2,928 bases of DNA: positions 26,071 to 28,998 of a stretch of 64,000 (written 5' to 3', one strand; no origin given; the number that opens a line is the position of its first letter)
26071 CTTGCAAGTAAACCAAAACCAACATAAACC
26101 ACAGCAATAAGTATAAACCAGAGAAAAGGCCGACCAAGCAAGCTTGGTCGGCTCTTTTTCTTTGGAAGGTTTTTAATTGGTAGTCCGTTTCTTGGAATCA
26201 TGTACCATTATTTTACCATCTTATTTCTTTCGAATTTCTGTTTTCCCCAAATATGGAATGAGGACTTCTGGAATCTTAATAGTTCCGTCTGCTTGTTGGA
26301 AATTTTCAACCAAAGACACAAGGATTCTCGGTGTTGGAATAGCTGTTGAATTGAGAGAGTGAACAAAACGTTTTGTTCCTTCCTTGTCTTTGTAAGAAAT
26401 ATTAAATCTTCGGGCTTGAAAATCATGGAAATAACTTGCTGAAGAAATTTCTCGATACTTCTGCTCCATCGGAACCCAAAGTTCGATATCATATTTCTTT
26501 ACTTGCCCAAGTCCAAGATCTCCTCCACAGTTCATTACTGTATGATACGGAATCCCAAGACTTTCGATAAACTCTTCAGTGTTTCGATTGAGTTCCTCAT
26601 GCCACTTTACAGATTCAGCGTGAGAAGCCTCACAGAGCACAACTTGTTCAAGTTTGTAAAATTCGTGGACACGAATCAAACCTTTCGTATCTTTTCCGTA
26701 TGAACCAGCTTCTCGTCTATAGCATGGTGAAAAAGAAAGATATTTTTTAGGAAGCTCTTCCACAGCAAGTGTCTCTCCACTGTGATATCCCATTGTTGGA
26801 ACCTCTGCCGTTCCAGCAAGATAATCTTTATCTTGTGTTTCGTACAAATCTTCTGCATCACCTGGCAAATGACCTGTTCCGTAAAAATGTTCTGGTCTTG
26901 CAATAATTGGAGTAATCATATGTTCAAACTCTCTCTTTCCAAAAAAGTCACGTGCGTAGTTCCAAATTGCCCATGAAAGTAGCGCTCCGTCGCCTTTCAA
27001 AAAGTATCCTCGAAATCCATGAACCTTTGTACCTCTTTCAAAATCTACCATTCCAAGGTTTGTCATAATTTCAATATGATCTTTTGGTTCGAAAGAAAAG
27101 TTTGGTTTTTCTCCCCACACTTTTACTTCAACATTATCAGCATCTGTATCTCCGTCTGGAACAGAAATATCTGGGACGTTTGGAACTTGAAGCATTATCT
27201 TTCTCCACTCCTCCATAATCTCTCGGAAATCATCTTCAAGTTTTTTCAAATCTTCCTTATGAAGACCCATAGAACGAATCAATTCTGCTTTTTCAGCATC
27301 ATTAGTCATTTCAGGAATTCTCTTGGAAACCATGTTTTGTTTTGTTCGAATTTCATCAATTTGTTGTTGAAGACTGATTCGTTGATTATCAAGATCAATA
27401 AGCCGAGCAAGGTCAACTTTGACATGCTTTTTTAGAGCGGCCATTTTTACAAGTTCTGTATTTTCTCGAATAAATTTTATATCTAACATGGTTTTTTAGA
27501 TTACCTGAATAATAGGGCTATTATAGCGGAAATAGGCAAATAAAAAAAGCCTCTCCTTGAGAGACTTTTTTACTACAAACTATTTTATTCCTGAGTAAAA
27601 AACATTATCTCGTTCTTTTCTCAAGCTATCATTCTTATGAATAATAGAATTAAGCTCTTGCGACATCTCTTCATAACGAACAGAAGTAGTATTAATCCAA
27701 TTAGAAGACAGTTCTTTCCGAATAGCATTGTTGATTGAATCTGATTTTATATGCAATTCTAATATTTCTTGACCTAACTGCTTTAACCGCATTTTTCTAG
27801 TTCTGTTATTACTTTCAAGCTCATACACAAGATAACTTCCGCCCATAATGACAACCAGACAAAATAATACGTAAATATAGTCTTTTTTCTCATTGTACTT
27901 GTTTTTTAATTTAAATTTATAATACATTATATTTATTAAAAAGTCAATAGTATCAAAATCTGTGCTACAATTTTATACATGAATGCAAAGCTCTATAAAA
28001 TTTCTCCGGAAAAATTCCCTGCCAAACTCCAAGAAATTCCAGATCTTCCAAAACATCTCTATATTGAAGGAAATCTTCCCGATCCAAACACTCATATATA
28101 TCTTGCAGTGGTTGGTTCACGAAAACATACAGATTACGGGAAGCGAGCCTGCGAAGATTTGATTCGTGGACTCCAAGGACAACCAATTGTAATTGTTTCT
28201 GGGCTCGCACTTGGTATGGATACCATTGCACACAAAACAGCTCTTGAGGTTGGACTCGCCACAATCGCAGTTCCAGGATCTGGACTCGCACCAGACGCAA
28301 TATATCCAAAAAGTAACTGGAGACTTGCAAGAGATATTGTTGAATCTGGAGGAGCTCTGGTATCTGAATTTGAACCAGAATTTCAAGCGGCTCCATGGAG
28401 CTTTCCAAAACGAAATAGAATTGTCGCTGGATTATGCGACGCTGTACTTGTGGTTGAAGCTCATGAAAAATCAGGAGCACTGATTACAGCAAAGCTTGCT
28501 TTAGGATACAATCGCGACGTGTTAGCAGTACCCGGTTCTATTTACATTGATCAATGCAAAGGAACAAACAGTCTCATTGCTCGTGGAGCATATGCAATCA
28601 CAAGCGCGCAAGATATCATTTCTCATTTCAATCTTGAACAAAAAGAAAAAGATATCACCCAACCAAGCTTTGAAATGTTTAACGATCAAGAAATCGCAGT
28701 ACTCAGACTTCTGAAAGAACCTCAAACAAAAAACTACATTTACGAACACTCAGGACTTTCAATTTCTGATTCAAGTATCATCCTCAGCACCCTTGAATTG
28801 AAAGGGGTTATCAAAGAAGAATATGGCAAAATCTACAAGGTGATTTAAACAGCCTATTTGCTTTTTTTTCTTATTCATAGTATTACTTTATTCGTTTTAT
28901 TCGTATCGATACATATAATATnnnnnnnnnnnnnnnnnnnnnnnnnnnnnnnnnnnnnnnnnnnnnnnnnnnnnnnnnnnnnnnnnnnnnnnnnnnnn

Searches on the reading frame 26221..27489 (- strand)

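Call 8: search_protein_families(library=pfam, proteins=[window:26221-27489:-], max_evalue=0.001)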
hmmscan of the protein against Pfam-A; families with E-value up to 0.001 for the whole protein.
window:26221-27489:- (422 aa): 2 families
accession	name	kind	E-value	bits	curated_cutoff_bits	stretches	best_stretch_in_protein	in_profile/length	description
PF00587.30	tRNA-synt_2b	-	2.3e-32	112.9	29.3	1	219-396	8-178/179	tRNA synthetase class II core domain (G, H, P, S and T)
PF02403.27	Seryl_tRNA_N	-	2.9e-22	79.4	28.2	1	1-106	1-108/108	Seryl-tRNA synthetase N-terminal domain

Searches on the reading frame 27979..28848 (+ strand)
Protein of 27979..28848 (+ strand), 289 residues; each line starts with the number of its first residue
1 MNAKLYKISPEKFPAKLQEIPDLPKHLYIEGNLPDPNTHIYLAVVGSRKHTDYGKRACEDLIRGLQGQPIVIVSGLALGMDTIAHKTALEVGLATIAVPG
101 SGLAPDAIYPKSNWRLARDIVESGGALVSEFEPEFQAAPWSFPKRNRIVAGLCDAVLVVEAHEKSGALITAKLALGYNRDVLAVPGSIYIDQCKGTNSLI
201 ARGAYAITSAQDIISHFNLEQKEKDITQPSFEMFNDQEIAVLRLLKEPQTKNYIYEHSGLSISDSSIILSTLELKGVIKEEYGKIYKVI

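Call 8: search_protein_families(library=pfam, proteins=[window:27979-28848:+], max_evalue=0.001)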
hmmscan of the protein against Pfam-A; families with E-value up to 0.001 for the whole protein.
window:27979-28848:+ (289 aa): 2 families
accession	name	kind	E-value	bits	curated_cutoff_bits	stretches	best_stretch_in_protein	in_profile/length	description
PF02481.21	DNA_processg_A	-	1.2e-68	231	29.6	1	2-208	6-211/212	DNA recombination-mediator protein A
PF17782.7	DprA_WH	-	0.00057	20.3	22.9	0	240-281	16-58/61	DprA winged helix domain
